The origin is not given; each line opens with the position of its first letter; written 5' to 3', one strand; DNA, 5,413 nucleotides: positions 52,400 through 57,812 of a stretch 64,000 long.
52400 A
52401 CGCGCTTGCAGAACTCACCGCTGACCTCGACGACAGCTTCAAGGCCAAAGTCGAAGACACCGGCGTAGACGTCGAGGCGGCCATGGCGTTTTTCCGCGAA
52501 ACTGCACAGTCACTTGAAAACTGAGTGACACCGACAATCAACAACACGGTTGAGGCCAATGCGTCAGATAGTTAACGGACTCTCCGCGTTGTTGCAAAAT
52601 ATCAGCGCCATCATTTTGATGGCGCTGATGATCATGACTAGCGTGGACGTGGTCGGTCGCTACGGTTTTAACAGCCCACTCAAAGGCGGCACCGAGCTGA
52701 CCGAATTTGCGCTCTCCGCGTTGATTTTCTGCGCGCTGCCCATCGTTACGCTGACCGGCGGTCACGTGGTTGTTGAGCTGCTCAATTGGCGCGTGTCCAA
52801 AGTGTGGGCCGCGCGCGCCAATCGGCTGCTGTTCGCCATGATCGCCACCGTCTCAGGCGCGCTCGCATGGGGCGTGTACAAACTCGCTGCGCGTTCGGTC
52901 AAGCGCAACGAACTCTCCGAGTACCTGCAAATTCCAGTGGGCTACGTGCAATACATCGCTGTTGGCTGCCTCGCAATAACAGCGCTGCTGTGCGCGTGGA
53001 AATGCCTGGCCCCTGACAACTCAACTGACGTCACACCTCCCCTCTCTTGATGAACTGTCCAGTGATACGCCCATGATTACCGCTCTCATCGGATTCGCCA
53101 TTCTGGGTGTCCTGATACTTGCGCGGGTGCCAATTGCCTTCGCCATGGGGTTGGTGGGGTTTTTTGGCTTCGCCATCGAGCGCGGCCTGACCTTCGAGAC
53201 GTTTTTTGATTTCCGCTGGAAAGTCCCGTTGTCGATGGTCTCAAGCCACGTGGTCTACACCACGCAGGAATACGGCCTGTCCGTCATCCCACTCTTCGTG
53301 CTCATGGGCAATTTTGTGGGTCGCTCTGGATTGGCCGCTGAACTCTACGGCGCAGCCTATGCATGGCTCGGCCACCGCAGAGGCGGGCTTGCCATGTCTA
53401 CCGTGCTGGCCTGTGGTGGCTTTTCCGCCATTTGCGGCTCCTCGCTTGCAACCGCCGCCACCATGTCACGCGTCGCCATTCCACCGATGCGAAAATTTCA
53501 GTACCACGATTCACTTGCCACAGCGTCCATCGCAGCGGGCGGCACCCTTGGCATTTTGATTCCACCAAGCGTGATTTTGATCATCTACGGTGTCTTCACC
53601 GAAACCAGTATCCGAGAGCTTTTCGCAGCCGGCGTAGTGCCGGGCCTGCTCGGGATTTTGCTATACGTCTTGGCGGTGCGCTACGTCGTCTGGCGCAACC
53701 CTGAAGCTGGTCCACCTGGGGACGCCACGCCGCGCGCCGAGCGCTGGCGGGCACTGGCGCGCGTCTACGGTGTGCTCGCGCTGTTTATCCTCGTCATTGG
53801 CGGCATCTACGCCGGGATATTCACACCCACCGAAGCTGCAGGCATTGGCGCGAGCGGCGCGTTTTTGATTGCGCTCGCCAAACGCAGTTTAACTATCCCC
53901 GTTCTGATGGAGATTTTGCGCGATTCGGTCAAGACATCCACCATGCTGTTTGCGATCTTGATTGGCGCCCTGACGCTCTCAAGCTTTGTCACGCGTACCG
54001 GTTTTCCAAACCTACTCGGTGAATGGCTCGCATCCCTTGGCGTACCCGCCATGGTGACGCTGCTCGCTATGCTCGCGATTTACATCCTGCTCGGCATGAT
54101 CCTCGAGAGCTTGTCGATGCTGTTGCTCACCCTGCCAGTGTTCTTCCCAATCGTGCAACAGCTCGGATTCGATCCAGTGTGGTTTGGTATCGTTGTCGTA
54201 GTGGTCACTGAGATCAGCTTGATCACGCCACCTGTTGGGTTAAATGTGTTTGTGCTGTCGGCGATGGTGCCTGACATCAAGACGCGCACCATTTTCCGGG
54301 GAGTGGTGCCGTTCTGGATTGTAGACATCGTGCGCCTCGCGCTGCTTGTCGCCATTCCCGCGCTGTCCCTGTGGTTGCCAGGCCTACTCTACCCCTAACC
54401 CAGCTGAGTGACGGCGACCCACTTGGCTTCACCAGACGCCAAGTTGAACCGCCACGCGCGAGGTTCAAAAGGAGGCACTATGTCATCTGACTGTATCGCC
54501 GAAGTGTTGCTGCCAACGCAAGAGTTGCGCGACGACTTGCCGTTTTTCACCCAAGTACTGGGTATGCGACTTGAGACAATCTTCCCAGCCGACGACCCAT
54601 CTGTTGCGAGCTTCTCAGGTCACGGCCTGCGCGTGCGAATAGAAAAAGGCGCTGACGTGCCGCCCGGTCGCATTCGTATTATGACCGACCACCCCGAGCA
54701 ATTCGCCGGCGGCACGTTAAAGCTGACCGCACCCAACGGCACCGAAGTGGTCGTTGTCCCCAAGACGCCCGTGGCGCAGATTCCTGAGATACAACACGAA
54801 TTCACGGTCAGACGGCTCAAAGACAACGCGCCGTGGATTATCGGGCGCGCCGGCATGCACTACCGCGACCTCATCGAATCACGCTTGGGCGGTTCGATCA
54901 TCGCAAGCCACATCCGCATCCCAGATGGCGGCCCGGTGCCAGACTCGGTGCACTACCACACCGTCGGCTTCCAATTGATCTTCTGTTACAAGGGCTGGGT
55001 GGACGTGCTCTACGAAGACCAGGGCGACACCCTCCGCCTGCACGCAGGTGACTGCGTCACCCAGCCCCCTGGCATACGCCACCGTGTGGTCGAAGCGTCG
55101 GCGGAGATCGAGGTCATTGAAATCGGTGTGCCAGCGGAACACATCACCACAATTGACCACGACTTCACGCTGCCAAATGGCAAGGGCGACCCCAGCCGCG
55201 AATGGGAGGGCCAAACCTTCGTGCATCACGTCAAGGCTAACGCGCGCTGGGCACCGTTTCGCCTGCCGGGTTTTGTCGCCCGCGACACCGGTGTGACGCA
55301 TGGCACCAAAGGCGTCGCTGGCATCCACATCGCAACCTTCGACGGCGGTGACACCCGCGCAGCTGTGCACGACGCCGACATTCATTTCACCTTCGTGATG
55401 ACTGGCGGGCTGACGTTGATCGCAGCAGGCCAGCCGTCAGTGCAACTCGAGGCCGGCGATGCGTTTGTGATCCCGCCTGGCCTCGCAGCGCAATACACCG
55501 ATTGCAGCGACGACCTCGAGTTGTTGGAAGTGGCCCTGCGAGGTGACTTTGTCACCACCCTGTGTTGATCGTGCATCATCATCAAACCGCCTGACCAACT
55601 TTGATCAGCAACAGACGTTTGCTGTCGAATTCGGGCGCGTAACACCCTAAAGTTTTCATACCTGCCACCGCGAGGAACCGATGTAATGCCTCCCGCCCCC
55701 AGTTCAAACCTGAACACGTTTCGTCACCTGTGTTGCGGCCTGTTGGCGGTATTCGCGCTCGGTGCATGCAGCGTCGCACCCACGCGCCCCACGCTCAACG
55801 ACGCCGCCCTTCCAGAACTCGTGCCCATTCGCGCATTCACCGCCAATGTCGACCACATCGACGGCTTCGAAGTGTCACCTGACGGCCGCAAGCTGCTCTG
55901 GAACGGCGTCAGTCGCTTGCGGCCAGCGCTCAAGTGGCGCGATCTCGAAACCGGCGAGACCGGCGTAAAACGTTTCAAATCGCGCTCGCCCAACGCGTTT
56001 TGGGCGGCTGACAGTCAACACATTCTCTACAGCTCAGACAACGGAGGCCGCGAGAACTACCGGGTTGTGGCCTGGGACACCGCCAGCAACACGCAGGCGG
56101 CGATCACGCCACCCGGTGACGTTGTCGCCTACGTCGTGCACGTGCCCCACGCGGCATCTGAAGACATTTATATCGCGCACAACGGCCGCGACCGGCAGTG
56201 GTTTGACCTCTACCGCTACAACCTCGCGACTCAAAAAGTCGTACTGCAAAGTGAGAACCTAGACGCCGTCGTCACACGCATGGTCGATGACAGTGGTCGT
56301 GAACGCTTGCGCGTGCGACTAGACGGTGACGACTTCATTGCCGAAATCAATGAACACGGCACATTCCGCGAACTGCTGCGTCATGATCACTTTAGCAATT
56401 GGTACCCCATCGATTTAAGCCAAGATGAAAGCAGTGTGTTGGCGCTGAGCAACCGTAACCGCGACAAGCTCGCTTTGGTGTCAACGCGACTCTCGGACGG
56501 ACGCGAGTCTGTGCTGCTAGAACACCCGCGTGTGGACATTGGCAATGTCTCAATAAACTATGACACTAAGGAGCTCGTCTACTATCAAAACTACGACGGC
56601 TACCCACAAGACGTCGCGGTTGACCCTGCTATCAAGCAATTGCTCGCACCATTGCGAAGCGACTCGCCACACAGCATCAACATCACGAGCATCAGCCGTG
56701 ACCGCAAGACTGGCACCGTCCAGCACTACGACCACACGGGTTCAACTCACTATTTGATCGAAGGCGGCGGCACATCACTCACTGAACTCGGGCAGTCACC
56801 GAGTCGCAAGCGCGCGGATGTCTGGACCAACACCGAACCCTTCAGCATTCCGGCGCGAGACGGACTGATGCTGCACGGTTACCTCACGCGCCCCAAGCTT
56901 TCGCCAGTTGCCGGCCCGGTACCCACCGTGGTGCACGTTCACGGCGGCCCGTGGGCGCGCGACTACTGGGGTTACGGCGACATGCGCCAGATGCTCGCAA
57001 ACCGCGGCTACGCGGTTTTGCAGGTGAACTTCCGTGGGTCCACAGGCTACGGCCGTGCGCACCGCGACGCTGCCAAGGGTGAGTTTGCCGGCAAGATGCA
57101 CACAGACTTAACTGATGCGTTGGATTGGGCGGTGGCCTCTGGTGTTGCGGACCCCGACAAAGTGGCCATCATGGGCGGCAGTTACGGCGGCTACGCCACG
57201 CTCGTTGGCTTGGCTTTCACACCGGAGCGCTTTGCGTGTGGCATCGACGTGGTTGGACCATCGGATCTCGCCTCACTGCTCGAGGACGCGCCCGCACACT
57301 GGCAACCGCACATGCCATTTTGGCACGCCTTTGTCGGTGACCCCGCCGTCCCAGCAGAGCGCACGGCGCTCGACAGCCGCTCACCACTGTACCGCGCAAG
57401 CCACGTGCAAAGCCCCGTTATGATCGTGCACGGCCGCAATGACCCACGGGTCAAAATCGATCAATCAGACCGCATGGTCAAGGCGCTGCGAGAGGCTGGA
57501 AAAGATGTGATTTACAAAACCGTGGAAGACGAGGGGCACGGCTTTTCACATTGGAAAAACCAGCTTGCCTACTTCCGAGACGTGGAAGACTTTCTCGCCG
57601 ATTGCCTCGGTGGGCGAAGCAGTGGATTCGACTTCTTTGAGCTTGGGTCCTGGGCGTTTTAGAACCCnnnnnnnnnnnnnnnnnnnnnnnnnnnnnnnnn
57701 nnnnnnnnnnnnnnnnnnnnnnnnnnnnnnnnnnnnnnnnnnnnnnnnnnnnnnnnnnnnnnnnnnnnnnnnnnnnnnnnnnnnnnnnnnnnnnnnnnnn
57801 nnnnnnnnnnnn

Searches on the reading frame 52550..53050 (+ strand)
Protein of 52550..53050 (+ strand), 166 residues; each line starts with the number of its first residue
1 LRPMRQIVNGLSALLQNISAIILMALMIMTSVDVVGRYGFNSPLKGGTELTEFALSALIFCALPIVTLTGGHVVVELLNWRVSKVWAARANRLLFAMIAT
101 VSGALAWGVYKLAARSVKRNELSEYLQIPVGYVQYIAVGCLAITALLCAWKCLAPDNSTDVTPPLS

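Call 44: search_protein_families(library=pfam, proteins=[window:52550-53050:+], max_evalue=0.0001)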
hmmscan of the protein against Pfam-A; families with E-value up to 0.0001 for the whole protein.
window:52550-53050:+ (166 aa): 1 family
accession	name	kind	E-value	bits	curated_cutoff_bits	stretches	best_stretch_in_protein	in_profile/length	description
PF04290.18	DctQ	-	2.2e-18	66.8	28.3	1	26-147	1-121/132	Tripartite ATP-independent periplasmic transporters, DctQ component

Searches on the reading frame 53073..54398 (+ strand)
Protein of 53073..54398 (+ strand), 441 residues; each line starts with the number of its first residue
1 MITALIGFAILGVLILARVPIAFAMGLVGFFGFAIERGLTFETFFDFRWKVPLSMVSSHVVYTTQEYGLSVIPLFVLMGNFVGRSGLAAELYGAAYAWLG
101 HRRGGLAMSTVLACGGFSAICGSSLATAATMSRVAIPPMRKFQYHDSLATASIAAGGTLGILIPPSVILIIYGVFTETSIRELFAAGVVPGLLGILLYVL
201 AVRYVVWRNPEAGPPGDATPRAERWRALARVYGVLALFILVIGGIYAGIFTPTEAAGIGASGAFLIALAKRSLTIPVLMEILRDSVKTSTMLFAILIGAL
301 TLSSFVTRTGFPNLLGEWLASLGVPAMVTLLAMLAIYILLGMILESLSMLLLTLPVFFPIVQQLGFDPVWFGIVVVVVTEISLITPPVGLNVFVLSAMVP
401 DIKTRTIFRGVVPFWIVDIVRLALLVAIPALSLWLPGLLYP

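Call 44: search_protein_families(library=pfam, proteins=[window:53073-54398:+], max_evalue=0.0001)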
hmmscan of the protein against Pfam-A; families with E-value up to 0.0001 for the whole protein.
window:53073-54398:+ (441 aa): 1 family
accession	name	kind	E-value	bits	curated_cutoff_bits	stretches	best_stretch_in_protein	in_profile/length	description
PF06808.19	DctM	-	1.3e-95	321.1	23.8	1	9-431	2-413/413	Tripartite ATP-independent periplasmic transporter, DctM component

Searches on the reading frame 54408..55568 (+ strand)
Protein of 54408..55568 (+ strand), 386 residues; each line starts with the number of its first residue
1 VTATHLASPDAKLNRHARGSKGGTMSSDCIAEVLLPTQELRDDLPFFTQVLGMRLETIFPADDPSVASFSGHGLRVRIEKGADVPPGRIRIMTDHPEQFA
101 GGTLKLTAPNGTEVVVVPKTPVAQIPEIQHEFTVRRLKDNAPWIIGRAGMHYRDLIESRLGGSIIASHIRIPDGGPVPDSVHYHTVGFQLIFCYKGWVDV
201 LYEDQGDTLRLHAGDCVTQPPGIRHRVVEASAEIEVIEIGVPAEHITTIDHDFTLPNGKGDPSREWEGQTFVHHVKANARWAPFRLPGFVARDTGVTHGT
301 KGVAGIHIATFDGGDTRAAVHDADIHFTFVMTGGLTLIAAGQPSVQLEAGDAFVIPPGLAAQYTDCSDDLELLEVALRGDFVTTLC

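Call 44: search_protein_families(library=pfam, proteins=[window:54408-55568:+], max_evalue=0.0001)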
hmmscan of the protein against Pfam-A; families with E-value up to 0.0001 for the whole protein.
window:54408-55568:+ (386 aa): 4 families
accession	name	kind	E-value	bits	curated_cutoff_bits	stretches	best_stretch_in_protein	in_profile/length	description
PF07883.17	Cupin_2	-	9.7e-15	54.5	27.2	2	170-233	4-62/70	Cupin domain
PF05899.18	Cupin_3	-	4.1e-08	33.2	23.5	0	326-361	27-62/74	EutQ-like cupin domain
PF12852.13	Cupin_6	-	1.7e-06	28.3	26.7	0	319-361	29-72/183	Cupin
PF02311.25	AraC_binding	-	3.3e-05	24.1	21.1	0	182-231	19-65/135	AraC-like ligand binding domain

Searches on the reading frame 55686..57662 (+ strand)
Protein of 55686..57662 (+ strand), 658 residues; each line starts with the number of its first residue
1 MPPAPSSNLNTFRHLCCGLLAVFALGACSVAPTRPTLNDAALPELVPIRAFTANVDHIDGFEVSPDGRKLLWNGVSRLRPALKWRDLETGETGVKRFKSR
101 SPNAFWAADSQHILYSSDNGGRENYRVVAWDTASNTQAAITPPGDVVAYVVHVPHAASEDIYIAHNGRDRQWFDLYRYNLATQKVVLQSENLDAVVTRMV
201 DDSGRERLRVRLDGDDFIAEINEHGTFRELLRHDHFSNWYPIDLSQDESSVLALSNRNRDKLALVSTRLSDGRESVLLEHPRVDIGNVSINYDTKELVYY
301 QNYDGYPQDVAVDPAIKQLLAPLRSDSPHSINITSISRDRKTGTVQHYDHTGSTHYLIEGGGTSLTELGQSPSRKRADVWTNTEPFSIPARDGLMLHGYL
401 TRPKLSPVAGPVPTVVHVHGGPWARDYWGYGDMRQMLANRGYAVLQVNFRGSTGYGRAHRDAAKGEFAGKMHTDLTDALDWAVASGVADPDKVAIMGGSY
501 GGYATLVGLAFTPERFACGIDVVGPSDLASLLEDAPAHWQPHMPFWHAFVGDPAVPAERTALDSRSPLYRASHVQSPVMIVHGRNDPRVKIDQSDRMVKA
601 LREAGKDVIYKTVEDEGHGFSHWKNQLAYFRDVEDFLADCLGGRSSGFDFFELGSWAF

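Call 44: search_protein_families(library=pfam, proteins=[window:55686-57662:+], max_evalue=0.0001)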
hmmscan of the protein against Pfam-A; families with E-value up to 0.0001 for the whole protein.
window:55686-57662:+ (658 aa): 8 families
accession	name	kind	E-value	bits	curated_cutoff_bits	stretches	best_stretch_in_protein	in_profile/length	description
PF00326.27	Peptidase_S9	-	1.2e-44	152.8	22.6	1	434-643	7-212/213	Prolyl oligopeptidase family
PF02129.25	Peptidase_S15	-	5e-16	59.6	23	1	392-549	1-154/262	X-Pro dipeptidyl-peptidase (S15 family)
PF20434.5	BD-FAE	-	6.7e-16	58.9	26.8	1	410-601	11-215/215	BD-FAE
PF01738.24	DLH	-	1.2e-08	35.2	21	1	398-626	3-194/217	Dienelactone hydrolase family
PF00561.26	Abhydrolase_1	-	1e-07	32.3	25.8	0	413-529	1-106/245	alpha/beta hydrolase fold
PF12697.13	Abhydrolase_6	-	3.2e-07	31.7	26.3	1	415-622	1-207/217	Alpha/beta hydrolase family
PF12146.15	Hydrolase_4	-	5.1e-06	26.4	27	0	413-523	5-107/239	Serine aminopeptidase, S33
PF07859.19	Abhydrolase_3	-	3.5e-05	24.1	25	1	472-620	49-208/210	alpha/beta hydrolase fold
